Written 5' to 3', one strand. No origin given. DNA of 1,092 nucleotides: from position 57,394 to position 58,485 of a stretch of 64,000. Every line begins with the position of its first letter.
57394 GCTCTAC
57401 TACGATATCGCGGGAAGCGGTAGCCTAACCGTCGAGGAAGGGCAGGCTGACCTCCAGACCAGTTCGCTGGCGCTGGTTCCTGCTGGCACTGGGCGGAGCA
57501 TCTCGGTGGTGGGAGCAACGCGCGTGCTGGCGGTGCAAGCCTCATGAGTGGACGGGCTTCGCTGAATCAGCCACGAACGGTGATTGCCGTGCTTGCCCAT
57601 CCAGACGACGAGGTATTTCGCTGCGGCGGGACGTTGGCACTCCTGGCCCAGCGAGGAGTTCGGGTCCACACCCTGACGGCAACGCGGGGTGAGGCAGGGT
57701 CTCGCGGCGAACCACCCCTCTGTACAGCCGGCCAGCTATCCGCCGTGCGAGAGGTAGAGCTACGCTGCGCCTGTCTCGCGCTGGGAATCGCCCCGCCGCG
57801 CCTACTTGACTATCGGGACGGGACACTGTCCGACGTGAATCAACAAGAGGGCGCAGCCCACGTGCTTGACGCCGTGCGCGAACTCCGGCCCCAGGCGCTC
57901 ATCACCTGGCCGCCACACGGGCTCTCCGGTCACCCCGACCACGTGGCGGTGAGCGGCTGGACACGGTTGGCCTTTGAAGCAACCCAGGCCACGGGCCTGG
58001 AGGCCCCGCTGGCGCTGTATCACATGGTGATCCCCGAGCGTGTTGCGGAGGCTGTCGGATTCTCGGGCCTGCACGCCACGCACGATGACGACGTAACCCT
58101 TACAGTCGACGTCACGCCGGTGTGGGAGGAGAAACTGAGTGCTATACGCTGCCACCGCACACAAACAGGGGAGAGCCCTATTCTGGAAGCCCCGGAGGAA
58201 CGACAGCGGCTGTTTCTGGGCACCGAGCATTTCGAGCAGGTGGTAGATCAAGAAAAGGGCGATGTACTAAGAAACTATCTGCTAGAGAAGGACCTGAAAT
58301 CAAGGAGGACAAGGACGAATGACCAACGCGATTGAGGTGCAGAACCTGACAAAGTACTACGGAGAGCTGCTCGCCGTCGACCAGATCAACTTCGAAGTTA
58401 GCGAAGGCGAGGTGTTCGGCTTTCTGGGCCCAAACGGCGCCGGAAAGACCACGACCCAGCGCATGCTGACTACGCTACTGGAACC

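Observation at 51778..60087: PadR-controlled efflux island: His/Cys-rich regulator pair, duplicated His-free cupins, heterodimeric ABC exporter, LmbE-like amidase and an ABC-2 exporter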

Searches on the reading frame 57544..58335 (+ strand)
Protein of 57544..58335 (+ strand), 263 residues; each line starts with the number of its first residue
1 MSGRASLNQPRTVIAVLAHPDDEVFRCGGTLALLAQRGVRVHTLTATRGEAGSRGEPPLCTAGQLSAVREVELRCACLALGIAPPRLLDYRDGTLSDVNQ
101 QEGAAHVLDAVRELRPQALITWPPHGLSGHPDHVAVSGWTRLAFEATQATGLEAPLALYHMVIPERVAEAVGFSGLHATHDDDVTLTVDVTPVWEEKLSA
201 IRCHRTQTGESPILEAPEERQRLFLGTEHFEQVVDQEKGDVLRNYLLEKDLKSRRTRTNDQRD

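Call 3: search_protein_families(library=pfam, proteins=[window:57544-58335:+], max_evalue=0.01)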
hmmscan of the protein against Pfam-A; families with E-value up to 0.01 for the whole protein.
window:57544-58335:+ (263 aa): 1 family
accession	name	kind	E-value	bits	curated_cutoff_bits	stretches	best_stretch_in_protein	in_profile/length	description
PF02585.22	PIG-L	-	3.5e-31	108.8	28.2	1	15-141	2-126/129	GlcNAc-PI de-N-acetylase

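Call 4: search_protein_families(library=ncbifam, proteins=[window:57544-58335:+], max_evalue=0.01)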
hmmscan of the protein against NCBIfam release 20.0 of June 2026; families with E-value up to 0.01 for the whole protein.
window:57544-58335:+ (263 aa): 5 families
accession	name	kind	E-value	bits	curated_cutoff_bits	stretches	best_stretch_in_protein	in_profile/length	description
TIGR04000.1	thiol_BshB2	equivalog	1e-29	103.8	195.25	1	12-211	2-188/217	bacillithiol biosynthesis deacetylase BshB2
TIGR03445.1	mycothiol_MshB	equivalog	1.1e-23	84.5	224.35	1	16-150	3-158/284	N-acetyl-1-D-myo-inositol-2-amino-2-deoxy-alpha-D-glucopyranoside deacetylase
TIGR04001.1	thiol_BshB1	equivalog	5.6e-22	78.6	182.5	1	13-218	4-184/226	bacillithiol biosynthesis deacetylase BshB1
TIGR03446.1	mycothiol_Mca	equivalog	5.7e-18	65.5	277.15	1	13-148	3-154/283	mycothiol conjugate amidase Mca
NF002557.0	PRK02122.1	subfamily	0.0063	14.7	384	1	8-50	368-410/653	glucosamine-6-phosphate deaminase-like protein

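Call 7: find_encoding_contigs(protein=window:57544-58335:+, flank=10000, max_places=6)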
Protein window:57544-58335:+ (263 aa): 4 contigs read that carry it; 4 places shown.
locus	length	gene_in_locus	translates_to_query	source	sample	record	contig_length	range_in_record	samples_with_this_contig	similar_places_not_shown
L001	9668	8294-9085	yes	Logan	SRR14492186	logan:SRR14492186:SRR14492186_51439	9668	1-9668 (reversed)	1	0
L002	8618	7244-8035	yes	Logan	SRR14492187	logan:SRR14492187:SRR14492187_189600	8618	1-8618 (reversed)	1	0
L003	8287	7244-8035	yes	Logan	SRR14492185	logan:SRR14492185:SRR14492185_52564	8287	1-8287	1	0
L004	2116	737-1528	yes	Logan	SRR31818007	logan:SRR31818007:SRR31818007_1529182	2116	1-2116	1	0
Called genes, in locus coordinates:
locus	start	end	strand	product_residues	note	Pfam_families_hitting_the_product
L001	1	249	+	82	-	?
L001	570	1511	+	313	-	PF00005:ABC_tran, PF13304:AAA_21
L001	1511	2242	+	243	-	PF01061:ABC2_membrane, PF12698:ABC2_membrane_3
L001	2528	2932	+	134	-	PF03551:PadR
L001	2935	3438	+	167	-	-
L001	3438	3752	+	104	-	PF14525:AraC_binding_2 (weak), PF07883:Cupin_2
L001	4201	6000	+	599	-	PF00664:ABC_membrane, PF00005:ABC_tran, PF02463:SMC_N (faint)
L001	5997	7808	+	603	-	PF00664:ABC_membrane, PF02463:SMC_N (faint), PF00005:ABC_tran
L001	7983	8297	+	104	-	-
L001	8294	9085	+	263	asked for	PF02585:PIG-L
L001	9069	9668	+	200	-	?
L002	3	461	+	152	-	?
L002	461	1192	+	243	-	PF01061:ABC2_membrane, PF12698:ABC2_membrane_3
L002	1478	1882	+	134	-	PF03551:PadR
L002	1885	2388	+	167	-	-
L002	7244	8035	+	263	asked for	PF02585:PIG-L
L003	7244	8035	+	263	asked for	PF02585:PIG-L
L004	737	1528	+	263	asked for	PF02585:PIG-L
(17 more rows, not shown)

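Call 23: search_solved_structures(query=window:57544-58335:+, max_evalue=0.001, show_alignments=2)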
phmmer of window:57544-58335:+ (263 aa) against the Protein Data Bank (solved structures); distinct sequences matched with E-value up to 0.001: 10.
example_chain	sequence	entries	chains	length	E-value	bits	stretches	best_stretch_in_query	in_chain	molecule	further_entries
1q7t_A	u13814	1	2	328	4.6e-14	55.7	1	9-149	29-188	hypothetical protein Rv1170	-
4ewl_A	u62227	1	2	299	6.6e-14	55.2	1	10-149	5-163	1D-myo-inositol 2-acetamido-2-deoxy-alpha-D-glucopyranoside deacetylase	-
1q74_A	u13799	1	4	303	6.7e-14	55.2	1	10-149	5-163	1D-myo-inositol 2-acetamido-2-deoxy-alpha-D-glucopyranoside Deacetylase (MshB)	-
1uan_A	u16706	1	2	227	2.7e-13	53.2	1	14-182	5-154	hypothetical protein TT1542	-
8bgn_A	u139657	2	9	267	7.7e-13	51.7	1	8-209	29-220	Diacetylchitobiose deacetylase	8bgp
8bgo_A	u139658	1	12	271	8e-13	51.7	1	8-209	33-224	Diacetylchitobiose deacetylase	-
3wl4_A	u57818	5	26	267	5.4e-12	48.9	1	10-209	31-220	Uncharacterized protein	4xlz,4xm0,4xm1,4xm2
5bmo_A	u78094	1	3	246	1.3e-11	47.7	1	12-226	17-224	Putative uncharacterized protein LnmX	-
3we7_A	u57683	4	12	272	2.9e-11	46.5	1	10-209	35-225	Putative uncharacterized protein PH0499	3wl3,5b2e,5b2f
5cgz_A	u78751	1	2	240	1.5e-05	27.8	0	12-81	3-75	4-oxalmesaconate hydratase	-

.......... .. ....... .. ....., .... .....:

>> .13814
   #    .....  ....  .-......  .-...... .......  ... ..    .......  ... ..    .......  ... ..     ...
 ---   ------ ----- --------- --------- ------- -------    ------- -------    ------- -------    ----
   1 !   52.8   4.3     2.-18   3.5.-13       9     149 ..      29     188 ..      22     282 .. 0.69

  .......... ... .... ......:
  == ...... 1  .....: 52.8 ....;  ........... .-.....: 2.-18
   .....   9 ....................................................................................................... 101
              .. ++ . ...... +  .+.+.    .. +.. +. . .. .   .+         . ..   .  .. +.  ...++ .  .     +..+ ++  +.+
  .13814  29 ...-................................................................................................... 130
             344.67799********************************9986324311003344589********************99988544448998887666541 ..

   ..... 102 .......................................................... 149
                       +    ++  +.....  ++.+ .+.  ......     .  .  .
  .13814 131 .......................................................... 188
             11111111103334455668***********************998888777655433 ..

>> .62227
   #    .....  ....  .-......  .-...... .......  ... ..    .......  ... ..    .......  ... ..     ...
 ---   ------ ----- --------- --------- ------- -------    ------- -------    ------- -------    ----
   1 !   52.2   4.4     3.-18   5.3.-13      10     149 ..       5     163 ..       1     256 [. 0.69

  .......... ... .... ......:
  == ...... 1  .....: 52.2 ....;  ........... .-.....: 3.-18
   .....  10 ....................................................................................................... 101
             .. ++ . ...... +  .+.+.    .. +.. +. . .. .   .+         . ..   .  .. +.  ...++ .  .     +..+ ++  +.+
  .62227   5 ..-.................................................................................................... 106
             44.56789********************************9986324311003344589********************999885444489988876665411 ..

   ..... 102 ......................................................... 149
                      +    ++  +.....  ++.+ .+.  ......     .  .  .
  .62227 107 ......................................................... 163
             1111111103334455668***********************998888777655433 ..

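Call 65: find_homologous_proteins(query=window:57544-58335:+, max_evalue=1e-10)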
Query window:57544-58335:+ (263 aa): 2864 proteins with E <= 1e-10 among 8000 candidates; the best 120 are listed.
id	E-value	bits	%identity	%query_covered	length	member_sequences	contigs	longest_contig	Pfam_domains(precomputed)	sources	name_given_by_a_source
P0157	1.2e-172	590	100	100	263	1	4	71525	PF02585.23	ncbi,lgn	-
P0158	3.0e-117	409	73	96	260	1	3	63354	PF02585.23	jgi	-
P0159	3.5e-117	408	74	95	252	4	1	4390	PF02585.23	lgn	-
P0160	3.7e-116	405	71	94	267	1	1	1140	PF02585.23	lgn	-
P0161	1.2e-113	397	74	92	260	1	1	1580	PF02585.23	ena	-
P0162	2.6e-112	393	73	91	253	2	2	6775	PF02585.23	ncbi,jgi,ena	-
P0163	5.5e-112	391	70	99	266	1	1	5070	PF02585.23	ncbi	-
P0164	4.7e-111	388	68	97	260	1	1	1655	PF02585.23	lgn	-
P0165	6.8e-111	388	71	96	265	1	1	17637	PF02585.23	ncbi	-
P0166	4.8e-110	385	69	95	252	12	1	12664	PF02585.23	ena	-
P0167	6.3e-110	385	73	90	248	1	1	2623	PF02585.23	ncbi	-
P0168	1.4e-109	384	71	95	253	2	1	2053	PF02585.23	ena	-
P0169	1.5e-109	383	69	96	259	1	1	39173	PF02585.23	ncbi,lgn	-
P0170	2.4e-109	383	68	97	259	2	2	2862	PF02585.23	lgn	-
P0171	9.6e-109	381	73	91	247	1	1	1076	PF02585.23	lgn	-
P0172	1.0e-108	381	71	93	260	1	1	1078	PF02585.23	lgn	-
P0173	2.8e-107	376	70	96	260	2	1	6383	PF02585.23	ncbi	ncbi:MAG: PIG-L deacetylase family protein [Chloroflexota bacterium]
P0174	2.3e-106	373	71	94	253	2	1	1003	PF02585.23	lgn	-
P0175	1.5e-105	370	70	94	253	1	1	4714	PF02585.23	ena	-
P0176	3.4e-105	369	69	95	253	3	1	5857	PF02585.23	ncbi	-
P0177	3.4e-102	359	72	85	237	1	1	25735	PF02585.23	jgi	jgi:LmbE family N-acetylglucosaminyl deacetylase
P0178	1.7e-101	357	65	94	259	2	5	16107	PF02585.23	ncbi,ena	-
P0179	5.7e-101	355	69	89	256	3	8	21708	PF02585.23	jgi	-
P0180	6.4e-101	355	68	89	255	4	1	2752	PF02585.23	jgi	-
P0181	3.6e-100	353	68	89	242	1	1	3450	PF02585.23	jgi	jgi:LmbE family N-acetylglucosaminyl deacetylase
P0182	7.1e-100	352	65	93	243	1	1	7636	PF02585.23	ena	-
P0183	3.4e-99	350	63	93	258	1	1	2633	PF02585.23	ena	-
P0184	4.1e-99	349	62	96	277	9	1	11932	PF02585.23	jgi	-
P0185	1.1e-98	348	64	93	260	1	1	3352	PF02585.23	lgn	-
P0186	1.2e-98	348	64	96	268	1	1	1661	PF02585.23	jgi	-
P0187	1.7e-98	347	64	92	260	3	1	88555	PF02585.23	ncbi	-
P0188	3.4e-98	346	64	93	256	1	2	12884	PF02585.23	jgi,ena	-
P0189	3.4e-98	346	63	94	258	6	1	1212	PF02585.23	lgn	-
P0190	3.6e-98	346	65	90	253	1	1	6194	PF02585.23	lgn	-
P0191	4.2e-98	346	66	90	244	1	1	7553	PF02585.23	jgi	-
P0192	6.2e-98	345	70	83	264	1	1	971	PF02585.23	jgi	jgi:LmbE family N-acetylglucosaminyl deacetylase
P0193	6.3e-98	345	68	87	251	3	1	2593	PF02585.23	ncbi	-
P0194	6.6e-98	345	67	86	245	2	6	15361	PF02585.23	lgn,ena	-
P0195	8.2e-98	345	68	89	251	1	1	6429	PF02585.23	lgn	-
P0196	1.2e-97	344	62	93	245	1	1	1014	PF02585.23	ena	-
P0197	1.5e-97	344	65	94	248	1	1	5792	PF02585.23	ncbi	-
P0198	2.2e-97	344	66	89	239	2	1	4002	PF02585.23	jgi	jgi:LmbE family N-acetylglucosaminyl deacetylase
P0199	2.8e-97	343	64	92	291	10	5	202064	PF02585.23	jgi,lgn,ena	-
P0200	2.9e-97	343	64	90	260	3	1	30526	PF02585.23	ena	-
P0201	6.9e-97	342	62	93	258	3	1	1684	PF02585.23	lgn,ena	-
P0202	8.2e-97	342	63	90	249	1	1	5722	PF02585.23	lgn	-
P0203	2.1e-96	340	63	93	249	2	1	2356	PF02585.23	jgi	-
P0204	3.2e-96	340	67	87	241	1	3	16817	PF02585.23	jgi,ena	-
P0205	4.1e-96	339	66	89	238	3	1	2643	PF02585.23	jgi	-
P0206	4.7e-96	339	64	89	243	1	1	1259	PF02585.23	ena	-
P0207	5.4e-96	339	67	87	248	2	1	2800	PF02585.23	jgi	jgi:LmbE family N-acetylglucosaminyl deacetylase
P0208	5.6e-96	339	62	96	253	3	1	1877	PF02585.23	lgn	-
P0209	5.8e-96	339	62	87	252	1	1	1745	PF02585.23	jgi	jgi:LmbE family N-acetylglucosaminyl deacetylase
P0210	1.4e-95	338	68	83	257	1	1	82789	PF02585.23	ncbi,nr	ncbi:MAG: PIG-L deacetylase family protein [Chloroflexota bacterium]|nr:PIG-L deacetylase family pro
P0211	1.5e-95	338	65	89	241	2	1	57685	PF02585.23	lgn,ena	-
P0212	2.1e-95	337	67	86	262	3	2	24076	PF02585.23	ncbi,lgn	-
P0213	2.7e-95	337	65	87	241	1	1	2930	PF02585.23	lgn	-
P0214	3.3e-95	336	64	89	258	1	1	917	PF02585.23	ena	-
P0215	4.5e-95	336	67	85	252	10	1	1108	PF02585.23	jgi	-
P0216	4.6e-95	336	62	89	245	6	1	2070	PF02585.23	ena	-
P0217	5.3e-95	336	65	87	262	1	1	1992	PF02585.23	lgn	-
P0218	5.8e-95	336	70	83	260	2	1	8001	PF02585.23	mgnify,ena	mgnify:CR=1 FL=1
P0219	6.3e-95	336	64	90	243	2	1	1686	PF02585.23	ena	-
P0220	6.6e-95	335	63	90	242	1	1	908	PF02585.23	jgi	-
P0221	7.1e-95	335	67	83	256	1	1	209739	PF02585.23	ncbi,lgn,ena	-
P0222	7.2e-95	335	67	84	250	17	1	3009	PF02585.23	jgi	-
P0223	8.1e-95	335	65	90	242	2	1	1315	PF02585.23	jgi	jgi:N-acetylglucosamine malate deacetylase 2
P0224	8.2e-95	335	64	89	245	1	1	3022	PF02585.23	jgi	jgi:LmbE family N-acetylglucosaminyl deacetylase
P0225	8.6e-95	335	65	87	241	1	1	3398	PF02585.23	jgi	-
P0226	8.8e-95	335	60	91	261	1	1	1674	PF02585.23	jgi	jgi:LmbE family N-acetylglucosaminyl deacetylase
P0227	8.9e-95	335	60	91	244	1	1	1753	PF02585.23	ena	-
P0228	9.0e-95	335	64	90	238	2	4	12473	PF02585.23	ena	-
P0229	9.5e-95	335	63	90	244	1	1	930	PF02585.23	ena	-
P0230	1.1e-94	335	63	92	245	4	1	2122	PF02585.23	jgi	-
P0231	1.2e-94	335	68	83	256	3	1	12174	PF02585.23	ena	-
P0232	1.6e-94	334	62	90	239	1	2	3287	PF02585.23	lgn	-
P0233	2.1e-94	334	67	83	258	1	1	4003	PF02585.23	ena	-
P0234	3.7e-94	333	62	86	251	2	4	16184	PF02585.23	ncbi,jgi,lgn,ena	jgi:LmbE family N-acetylglucosaminyl deacetylase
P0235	4.7e-94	333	68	83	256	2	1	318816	PF02585.23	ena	-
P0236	5.2e-94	333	63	89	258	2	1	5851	PF02585.23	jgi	-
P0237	5.3e-94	333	65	87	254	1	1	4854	PF02585.23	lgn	-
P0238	6.0e-94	332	63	90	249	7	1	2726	PF02585.23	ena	-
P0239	7.5e-94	332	63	89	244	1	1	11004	PF02585.23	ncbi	-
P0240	1.1e-93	331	62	91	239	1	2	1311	PF02585.23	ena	-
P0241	2.0e-93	331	63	90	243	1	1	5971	PF02585.23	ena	-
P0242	2.8e-93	330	67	83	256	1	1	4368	PF02585.23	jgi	jgi:LmbE family N-acetylglucosaminyl deacetylase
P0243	2.8e-93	330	61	89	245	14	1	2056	PF02585.23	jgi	jgi:N-acetyl-1-D-myo-inositol-2-amino-2-deoxy-alpha-D-glucopyranoside deacetylase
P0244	3.3e-93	330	66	87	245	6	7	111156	PF02585.23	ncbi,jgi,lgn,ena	-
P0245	4.2e-93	330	63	89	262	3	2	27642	PF02585.23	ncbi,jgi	-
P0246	4.2e-93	330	64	88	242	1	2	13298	PF02585.23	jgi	-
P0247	4.5e-93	329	64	89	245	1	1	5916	PF02585.23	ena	-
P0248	4.5e-93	329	63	88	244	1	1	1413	PF02585.23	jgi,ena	-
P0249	6.1e-93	329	65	85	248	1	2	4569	PF02585.23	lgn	-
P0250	7.7e-93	329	64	87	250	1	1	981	PF02585.23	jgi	jgi:LmbE family N-acetylglucosaminyl deacetylase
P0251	1.5e-92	328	60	90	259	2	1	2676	PF02585.23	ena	-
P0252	1.9e-92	327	68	83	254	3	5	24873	PF02585.23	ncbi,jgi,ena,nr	ncbi:MAG: hypothetical protein B6I34_09355 [Anaerolineaceae bacterium 4572_32.1]|nr:MAG: hypothetica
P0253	1.9e-92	327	64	89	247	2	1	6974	PF02585.23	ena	-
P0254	2.3e-92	327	62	89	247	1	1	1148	PF02585.23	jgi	-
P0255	2.7e-92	327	62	91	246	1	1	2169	PF02585.23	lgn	-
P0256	3.2e-92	327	61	93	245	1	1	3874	PF02585.23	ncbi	-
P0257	6.6e-92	326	59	92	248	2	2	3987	PF02585.23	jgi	jgi:LmbE family N-acetylglucosaminyl deacetylase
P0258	7.5e-92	325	61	90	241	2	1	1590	PF02585.23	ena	-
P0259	7.5e-92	325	61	91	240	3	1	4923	PF02585.23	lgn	-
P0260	7.9e-92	325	61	90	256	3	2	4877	PF02585.23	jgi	jgi:N-acetylglucosamine malate deacetylase 2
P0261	9.1e-92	325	61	90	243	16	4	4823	PF02585.23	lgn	-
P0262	1.0e-91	325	62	90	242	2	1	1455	PF02585.23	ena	-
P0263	1.0e-91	325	64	90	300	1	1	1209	PF02585.23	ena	-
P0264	1.2e-91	325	63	89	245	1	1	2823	PF02585.23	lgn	-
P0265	1.6e-91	324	63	87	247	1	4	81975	PF02585.23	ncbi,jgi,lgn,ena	jgi:LmbE family N-acetylglucosaminyl deacetylase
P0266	1.9e-91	324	63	87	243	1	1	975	PF02585.23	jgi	jgi:LmbE family N-acetylglucosaminyl deacetylase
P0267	2.0e-91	324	62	88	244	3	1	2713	PF02585.23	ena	-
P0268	2.8e-91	324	62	90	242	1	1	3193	PF02585.23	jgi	jgi:N-acetylglucosamine malate deacetylase 2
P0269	3.0e-91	323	64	88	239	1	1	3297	PF02585.23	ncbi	-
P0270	3.6e-91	323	59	91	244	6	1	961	PF02585.23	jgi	-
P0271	4.4e-91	323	58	91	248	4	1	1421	PF02585.23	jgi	jgi:N-acetylglucosamine malate deacetylase 2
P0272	9.6e-91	322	63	89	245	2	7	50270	PF02585.23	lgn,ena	-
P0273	1.5e-90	321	64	87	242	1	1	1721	PF02585.23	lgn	-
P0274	1.6e-90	321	66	83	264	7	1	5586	PF02585.23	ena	-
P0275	1.9e-90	321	60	91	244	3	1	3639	PF02585.23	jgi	-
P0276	2.4e-90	321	64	83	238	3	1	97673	PF02585.23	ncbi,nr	ncbi:MAG TPA: PIG-L deacetylase family protein [Anaerolineae bacterium]|nr:PIG-L deacetylase family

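Call 68: list_cluster_members(proteins=[P0157, P0001])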
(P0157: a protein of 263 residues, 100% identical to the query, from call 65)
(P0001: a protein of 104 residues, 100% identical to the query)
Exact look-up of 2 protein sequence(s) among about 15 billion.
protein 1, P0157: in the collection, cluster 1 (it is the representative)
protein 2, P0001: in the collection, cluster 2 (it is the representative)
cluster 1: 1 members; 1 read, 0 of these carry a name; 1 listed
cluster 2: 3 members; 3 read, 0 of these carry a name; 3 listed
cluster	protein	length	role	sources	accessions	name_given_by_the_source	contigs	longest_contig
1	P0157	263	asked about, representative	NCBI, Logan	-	-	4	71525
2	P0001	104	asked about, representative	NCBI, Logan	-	-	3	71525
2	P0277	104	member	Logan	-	-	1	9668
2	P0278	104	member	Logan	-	-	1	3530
